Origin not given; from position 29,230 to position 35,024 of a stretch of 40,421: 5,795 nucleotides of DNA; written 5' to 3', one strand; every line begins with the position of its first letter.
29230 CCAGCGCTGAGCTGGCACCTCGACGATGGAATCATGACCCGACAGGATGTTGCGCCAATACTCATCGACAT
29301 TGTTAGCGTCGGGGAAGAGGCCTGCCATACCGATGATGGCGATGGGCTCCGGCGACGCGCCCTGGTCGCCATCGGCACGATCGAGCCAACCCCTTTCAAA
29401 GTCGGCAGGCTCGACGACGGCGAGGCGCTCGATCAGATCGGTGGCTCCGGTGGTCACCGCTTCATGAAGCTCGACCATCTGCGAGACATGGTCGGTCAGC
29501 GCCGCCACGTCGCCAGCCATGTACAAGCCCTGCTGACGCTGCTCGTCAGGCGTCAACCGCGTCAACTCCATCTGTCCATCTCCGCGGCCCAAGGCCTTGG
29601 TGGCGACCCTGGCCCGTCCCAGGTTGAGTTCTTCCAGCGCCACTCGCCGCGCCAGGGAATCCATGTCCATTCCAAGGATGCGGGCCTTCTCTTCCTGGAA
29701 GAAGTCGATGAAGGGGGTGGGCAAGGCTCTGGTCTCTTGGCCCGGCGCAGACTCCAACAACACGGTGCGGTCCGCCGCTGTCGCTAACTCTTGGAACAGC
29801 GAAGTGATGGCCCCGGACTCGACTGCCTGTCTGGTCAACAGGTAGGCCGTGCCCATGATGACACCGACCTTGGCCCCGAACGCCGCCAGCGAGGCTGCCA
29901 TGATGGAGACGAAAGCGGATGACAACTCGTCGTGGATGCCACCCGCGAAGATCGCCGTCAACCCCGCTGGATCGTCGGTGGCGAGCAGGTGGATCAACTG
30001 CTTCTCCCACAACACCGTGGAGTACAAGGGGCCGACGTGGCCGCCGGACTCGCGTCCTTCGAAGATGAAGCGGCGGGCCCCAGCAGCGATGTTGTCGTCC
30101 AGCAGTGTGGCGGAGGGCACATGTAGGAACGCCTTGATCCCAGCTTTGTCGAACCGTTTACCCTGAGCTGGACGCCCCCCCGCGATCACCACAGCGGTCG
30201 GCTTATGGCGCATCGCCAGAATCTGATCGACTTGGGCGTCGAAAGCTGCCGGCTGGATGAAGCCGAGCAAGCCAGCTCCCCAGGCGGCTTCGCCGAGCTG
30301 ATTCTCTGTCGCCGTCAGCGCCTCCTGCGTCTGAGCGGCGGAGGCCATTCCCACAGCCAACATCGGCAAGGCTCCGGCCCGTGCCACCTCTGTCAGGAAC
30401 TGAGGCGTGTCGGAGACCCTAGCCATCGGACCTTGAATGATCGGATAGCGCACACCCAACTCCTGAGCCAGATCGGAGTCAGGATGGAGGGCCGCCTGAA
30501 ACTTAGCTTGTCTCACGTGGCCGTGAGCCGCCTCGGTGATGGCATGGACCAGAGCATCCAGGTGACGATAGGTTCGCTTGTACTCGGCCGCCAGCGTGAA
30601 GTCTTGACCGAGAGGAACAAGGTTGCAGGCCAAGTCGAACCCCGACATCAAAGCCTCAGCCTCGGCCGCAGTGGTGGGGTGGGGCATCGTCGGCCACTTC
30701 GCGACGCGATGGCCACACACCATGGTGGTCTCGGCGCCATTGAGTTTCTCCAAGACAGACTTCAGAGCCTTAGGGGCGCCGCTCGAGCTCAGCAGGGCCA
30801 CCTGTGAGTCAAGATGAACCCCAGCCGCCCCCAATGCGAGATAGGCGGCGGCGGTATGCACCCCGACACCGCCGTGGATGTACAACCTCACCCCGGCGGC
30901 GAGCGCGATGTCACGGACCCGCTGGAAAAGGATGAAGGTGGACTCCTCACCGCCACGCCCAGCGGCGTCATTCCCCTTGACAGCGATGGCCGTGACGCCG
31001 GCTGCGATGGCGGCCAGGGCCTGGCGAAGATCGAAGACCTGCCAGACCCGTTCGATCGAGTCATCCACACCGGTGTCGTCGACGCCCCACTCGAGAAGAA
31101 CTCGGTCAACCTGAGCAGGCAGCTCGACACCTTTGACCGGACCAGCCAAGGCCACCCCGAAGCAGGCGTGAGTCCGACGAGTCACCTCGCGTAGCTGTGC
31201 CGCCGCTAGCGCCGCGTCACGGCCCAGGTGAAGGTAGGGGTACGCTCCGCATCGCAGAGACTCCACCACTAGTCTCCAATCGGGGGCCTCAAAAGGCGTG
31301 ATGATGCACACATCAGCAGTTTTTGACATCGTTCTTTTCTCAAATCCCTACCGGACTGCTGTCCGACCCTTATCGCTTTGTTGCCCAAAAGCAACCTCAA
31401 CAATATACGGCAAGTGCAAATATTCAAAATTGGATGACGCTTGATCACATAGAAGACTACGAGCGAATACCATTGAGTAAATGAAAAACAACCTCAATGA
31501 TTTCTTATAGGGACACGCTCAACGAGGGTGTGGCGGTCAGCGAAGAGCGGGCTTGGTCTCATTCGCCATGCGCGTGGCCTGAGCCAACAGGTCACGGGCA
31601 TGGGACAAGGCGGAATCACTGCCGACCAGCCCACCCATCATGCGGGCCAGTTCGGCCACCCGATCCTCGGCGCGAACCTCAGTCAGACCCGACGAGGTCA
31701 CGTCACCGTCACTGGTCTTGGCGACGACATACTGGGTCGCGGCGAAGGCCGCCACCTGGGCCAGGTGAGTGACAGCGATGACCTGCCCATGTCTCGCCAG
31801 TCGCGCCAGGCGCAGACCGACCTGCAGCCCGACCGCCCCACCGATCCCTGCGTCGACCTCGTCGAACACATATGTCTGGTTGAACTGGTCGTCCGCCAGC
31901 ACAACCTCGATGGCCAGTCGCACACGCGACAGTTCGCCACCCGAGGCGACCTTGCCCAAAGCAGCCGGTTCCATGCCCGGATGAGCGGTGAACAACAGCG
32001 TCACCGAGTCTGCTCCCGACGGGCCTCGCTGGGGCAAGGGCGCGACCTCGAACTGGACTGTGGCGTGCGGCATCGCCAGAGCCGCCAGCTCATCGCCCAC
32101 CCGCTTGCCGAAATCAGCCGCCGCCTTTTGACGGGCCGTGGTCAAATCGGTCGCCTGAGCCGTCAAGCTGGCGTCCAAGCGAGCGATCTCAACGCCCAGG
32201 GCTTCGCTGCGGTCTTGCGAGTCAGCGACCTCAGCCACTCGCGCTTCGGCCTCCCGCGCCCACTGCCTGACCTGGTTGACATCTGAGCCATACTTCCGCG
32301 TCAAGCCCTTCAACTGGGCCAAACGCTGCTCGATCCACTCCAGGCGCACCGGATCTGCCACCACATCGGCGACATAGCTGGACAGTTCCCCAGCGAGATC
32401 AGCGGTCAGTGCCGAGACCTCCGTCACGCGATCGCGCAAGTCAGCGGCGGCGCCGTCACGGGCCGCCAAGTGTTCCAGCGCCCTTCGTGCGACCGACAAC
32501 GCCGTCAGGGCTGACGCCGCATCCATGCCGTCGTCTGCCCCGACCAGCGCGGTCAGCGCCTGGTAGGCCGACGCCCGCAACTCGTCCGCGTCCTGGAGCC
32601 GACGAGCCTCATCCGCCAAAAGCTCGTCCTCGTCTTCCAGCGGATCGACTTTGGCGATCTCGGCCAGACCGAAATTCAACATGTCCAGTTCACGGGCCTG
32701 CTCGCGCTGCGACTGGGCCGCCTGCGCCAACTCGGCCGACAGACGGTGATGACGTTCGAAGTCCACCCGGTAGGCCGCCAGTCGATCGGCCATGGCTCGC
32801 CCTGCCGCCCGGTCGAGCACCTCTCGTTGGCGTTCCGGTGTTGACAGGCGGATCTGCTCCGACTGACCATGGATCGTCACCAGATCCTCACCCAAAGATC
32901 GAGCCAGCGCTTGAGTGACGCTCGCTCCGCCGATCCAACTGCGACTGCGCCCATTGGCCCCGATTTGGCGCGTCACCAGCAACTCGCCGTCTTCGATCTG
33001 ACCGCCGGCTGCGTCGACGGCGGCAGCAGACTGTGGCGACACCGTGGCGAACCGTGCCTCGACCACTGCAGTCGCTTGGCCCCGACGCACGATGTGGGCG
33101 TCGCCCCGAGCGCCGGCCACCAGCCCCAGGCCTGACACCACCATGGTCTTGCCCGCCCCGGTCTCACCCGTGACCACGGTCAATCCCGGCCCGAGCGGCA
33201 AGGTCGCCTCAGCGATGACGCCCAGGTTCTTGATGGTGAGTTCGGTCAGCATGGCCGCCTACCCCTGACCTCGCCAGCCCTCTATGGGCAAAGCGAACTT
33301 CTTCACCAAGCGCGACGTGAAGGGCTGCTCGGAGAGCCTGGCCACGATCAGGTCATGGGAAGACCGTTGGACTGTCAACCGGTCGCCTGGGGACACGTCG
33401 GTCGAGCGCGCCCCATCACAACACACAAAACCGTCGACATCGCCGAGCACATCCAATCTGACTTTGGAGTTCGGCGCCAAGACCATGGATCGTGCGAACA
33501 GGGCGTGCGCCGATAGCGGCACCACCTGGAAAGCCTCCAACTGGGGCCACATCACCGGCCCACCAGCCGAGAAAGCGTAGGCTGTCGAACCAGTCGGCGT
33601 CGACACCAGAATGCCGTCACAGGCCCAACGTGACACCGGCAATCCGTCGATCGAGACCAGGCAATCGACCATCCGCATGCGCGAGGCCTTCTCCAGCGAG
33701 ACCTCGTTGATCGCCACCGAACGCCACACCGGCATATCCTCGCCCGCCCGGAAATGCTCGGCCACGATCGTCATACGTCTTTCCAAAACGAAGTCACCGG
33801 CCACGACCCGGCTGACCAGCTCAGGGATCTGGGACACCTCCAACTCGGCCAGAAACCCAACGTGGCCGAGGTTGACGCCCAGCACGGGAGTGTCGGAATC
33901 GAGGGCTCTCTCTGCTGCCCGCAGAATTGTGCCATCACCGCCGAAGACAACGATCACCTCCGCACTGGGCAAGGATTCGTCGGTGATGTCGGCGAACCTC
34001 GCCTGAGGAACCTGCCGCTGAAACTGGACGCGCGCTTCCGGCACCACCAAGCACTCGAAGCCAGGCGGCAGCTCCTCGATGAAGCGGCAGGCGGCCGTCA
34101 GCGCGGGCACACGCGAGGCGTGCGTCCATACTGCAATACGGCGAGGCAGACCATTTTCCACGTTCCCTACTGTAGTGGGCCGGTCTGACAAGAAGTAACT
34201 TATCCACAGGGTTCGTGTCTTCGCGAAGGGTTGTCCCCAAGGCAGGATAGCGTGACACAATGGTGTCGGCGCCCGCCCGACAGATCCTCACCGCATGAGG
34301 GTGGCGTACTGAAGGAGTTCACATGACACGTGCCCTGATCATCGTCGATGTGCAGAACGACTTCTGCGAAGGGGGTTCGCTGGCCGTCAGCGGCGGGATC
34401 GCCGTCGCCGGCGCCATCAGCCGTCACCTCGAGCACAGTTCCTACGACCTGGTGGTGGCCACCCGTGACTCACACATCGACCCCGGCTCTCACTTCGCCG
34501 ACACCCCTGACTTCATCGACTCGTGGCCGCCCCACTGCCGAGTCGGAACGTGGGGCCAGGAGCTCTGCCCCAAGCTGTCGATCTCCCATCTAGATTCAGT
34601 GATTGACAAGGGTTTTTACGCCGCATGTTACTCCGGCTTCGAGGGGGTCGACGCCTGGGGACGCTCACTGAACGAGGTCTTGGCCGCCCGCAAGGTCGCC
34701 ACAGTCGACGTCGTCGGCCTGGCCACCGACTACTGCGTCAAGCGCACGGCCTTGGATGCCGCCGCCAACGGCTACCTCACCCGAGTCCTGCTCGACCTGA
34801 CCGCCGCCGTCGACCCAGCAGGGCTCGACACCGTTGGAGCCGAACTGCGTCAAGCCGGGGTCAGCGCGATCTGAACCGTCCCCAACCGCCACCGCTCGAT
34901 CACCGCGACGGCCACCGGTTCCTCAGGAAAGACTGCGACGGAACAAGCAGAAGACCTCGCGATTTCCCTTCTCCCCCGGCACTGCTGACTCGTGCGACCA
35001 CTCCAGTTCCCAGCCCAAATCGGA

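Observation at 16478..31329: Six-gene, translationally coupled iterative PKS/FAS operon with PUFA-synthase/PKSE ancestry but a domain layout matching neither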

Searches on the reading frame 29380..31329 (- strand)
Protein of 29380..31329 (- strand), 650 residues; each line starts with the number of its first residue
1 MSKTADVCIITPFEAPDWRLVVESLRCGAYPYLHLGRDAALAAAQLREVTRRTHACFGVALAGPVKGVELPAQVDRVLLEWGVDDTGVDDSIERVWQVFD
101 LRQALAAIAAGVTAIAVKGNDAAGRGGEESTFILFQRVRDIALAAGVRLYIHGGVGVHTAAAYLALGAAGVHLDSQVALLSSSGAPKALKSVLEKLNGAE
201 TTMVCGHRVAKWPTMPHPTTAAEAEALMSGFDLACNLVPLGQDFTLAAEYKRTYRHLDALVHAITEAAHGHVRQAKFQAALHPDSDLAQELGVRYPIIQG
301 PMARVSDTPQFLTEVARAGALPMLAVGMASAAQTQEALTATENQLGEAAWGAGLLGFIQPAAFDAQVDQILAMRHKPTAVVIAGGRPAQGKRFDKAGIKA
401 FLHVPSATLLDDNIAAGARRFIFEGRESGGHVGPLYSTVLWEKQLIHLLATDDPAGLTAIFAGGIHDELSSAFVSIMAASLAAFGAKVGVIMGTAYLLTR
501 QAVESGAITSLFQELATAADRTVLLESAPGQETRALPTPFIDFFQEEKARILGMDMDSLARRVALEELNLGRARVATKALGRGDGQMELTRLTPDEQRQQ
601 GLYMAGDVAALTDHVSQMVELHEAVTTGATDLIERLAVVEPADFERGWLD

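Call 74: find_homologous_proteins(query=window:29380-31329:-, max_evalue=1e-20)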
Query window:29380-31329:- (650 aa): 68 proteins with E <= 1e-20 among 8000 candidates.
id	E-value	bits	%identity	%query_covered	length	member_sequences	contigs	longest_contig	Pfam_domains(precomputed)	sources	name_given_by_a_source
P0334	5.4e-232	790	62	95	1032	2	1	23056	PF00109.33,PF03060.22,PF02801.29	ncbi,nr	ncbi:MAG: nitronate monooxygenase, partial [Propionibacteriaceae bacterium]|nr:nitronate monooxygena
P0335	4.5e-184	632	55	89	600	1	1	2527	PF03060.22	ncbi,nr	ncbi:MAG: nitronate monooxygenase, partial [Propionibacteriaceae bacterium]|nr:nitronate monooxygena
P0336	6.7e-181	621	59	78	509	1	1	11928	PF03060.22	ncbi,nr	ncbi:MAG: nitronate monooxygenase, partial [Propionibacteriaceae bacterium]|nr:nitronate monooxygena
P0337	1.7e-170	587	44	100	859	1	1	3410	PF00109.33,PF03060.22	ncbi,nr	ncbi:MAG: nitronate monooxygenase, partial [Tannerellaceae bacterium]|nr:nitronate monooxygenase [Ta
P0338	1.8e-165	570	47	97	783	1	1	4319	PF00109.33,PF03060.22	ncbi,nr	ncbi:MAG: nitronate monooxygenase, partial [Clostridiales bacterium]|nr:nitronate monooxygenase [Clo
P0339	4.6e-163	562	43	98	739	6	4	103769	PF00109.33,PF03060.22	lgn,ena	-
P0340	2.8e-162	560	46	95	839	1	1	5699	PF00109.33,PF03060.22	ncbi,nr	ncbi:MAG: nitronate monooxygenase, partial [Clostridiales bacterium]|nr:nitronate monooxygenase [Clo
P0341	1.8e-153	530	44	98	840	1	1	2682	PF00109.33,PF03060.22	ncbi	ncbi:MAG TPA: beta-ketoacyl synthase N-terminal-like domain-containing protein, partial [Mucilaginib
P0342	2.1e-153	530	46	97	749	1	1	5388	PF00109.33,PF03060.22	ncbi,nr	ncbi:MAG: nitronate monooxygenase, partial [Azoarcus sp.]|nr:nitronate monooxygenase [Azoarcus sp.]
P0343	1.6e-149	517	43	97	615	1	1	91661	PF03060.22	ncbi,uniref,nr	ncbi:hypothetical protein [Listeria cornellensis]|uniref:hypothetical protein n=1 Tax=Listeria corne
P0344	3.3e-149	516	44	95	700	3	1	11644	PF00109.33,PF03060.22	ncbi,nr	ncbi:MAG: erythronolide synthase, partial [Mucilaginibacter sp.]|nr:erythronolide synthase [Mucilagi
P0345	1.6e-146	508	44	97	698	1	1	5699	PF00109.33,PF03060.22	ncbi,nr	ncbi:MAG: hypothetical protein LBU58_06110, partial [Clostridiales bacterium]|nr:hypothetical protei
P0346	1.3e-143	498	53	71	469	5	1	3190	PF03060.22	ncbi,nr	ncbi:MAG: hypothetical protein LBS56_05965, partial [Propionibacteriaceae bacterium]|nr:hypothetical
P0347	1.5e-140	488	47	82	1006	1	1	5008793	PF00109.33,PF03060.22,PF02801.29,PF16197.12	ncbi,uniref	ncbi:beta-ketoacyl synthase N-terminal-like domain-containing protein [Chryseobacterium arachidis]|u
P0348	8.4e-138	479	47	84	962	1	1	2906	PF00109.33,PF03060.22,PF02801.29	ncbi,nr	ncbi:MAG: nitronate monooxygenase, partial [Clostridiales bacterium]|nr:nitronate monooxygenase [Clo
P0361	3.8e-107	377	42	87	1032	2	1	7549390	PF00109.33,PF03060.22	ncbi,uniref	ncbi:beta-ketoacyl synthase N-terminal-like domain-containing protein [Streptomyces sp. XD-27]|unire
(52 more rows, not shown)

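Call 75: find_encoding_contigs(protein=P0361, flank=10000, max_places=1)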
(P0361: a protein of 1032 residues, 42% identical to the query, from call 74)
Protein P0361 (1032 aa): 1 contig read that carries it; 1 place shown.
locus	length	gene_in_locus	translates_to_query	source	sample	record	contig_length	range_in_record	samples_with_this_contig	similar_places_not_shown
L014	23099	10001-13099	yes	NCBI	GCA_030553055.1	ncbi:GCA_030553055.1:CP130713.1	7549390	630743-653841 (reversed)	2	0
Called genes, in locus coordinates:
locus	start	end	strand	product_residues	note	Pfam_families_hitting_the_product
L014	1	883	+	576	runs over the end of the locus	-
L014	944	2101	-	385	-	PF09587:PGA_cap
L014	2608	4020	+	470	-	PF02518:HATPase_c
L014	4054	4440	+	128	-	PF03259:Robl_LC7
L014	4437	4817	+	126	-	PF05331:DUF742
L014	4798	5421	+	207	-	PF00009:GTP_EFTU (weak), PF03029:ATP_bind_1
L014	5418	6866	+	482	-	-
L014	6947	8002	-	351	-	PF08240:ADH_N, PF00107:ADH_zinc_N, PF13602:ADH_zinc_N_2 (weak)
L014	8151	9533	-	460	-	PF01494:FAD_binding_3 (weak), PF04820:Trp_halogenase (faint), PF12831:FAD_oxidored (weak)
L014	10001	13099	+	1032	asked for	PF03060:NMO, PF00109:ketoacyl-synt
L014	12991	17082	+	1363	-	PF02801:Ketoacyl-synt_C, PF16197:KAsynt_C_assoc, PF00698:Acyl_transf_1, PF00550:PP-binding (faint), PF08659:KR, PF13561:adh_short_C2, PF00106:adh_short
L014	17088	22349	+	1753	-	PF00109:ketoacyl-synt, PF00108:Thiolase_N (weak), PF02801:Ketoacyl-synt_C, PF16197:KAsynt_C_assoc, PF00698:Acyl_transf_1, PF14765:PS-DH, PF01648:ACPS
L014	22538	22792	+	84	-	PF00550:PP-binding (faint)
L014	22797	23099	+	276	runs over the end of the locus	PF12146:Hydrolase_4, PF00561:Abhydrolase_1, PF12697:Abhydrolase_6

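Call 76: find_encoding_contigs(protein=P0343, flank=10000, max_places=1)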
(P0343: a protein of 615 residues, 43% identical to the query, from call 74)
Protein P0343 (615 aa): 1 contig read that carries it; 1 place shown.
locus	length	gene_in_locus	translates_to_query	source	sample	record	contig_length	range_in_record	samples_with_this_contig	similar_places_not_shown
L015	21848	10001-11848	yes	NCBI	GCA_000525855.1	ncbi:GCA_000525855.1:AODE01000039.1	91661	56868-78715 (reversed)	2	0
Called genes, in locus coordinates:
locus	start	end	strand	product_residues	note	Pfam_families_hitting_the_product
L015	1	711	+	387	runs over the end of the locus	PF13439:Glyco_transf_4, PF13579:Glyco_trans_4_4, PF00534:Glycos_transf_1, PF13692:Glyco_trans_1_4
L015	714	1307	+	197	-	PF02397:Bac_transf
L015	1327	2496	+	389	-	PF01041:DegT_DnrJ_EryC1, PF00155:Aminotran_1_2 (weak), PF00266:Aminotran_5 (weak), PF01212:Beta_elim_lyase (weak)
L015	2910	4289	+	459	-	PF10396:TrmE_N, PF12631:MnmE_helical, PF03193:RsgA_GTPase (faint), PF00350:Dynamin_N (faint), PF01926:MMR_HSR1, PF02421:FeoB_N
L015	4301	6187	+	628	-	PF01134:GIDA, PF21680:GIDA_C_1st, PF13932:SAM_GIDA_C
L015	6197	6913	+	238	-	PF02527:GidB, PF13847:Methyltransf_31 (weak)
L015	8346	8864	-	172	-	-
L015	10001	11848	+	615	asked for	PF03060:NMO (faint)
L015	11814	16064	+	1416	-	PF00109:ketoacyl-synt, PF02801:Ketoacyl-synt_C, PF16197:KAsynt_C_assoc (weak), PF00698:Acyl_transf_1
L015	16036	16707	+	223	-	PF08659:KR, PF00106:adh_short, PF13561:adh_short_C2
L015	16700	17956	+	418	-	PF00109:ketoacyl-synt, PF00108:Thiolase_N (weak), PF02801:Ketoacyl-synt_C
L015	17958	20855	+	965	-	PF16197:KAsynt_C_assoc, PF00698:Acyl_transf_1 (weak)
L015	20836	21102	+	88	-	PF01648:ACPS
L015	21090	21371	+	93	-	-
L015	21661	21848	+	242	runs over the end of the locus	PF00561:Abhydrolase_1, PF12146:Hydrolase_4 (weak), PF12697:Abhydrolase_6 (weak)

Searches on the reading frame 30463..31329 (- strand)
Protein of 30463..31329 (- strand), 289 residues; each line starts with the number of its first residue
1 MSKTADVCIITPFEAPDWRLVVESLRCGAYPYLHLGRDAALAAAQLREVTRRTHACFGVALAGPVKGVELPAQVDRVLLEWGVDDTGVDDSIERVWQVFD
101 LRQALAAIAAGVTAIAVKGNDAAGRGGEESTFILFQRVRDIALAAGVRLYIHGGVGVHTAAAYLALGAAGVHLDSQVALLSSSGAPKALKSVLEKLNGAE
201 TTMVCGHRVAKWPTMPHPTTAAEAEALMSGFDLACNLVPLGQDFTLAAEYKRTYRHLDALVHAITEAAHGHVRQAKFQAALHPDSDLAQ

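Call 45: search_protein_families(library=pfam, proteins=[window:30463-31329:-], max_evalue=10)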
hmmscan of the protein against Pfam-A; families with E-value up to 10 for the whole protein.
seq(289 aa): 1 family
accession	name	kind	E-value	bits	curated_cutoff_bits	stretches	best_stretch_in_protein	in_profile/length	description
PF03060.21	NMO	-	0.0037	17.1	28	1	103-202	148-250/331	Nitronate monooxygenase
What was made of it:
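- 30475..31329 (-): PKS-A ER' (aa 1-285): degenerate duplicate of the FMN/NMO-type enoyl reductase, lacking the GGH histidine. Weak NMO hit, E 0.0037 (call 45).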

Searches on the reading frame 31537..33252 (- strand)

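Call 4: search_protein_families(library=pfam, proteins=[window:31537-33252:-], max_evalue=0.01)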
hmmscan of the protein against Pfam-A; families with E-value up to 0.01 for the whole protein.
window:31537-33252:- (571 aa): 2 families
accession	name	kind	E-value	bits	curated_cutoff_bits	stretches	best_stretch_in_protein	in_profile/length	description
PF02463.25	SMC_N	-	1.7e-13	51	40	1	2-515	2-216/220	RecF/RecN/SMC N terminal domain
PF13476.12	AAA_23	-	3.7e-07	31.4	27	1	4-48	1-45/201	AAA domain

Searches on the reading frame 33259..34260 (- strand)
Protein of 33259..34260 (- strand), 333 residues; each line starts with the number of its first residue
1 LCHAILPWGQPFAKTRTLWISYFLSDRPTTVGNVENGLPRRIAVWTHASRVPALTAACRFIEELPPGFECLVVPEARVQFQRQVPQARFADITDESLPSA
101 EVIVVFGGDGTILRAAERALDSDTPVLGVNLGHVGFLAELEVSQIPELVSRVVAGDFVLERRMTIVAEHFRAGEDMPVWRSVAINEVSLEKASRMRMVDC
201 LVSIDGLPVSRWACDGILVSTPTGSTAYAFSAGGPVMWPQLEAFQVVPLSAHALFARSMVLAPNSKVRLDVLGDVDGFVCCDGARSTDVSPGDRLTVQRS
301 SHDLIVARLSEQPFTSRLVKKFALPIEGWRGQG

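Call 4: search_protein_families(library=pfam, proteins=[window:33259-34260:-], max_evalue=0.01)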
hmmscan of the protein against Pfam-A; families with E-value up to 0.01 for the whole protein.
window:33259-34260:- (333 aa): 2 families
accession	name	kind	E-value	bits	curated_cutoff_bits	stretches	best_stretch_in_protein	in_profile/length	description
PF20143.4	NAD_kinase_C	-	3.2e-31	108.1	23.7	1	185-305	2-122/126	ATP-NAD kinase C-terminal domain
PF01513.26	NAD_kinase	-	9.9e-16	58.7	25.5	1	99-157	72-130/130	ATP-NAD kinase N-terminal domain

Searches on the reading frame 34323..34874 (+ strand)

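Call 79: search_protein_families(library=pfam, proteins=[window:34323-34874:+], max_evalue=0.001)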
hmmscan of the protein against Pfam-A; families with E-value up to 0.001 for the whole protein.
window:34323-34874:+ (183 aa): 1 family
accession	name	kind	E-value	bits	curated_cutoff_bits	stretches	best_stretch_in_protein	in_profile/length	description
PF00857.26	Isochorismatase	-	8.1e-27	94.9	27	1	4-180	2-168/175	Isochorismatase domain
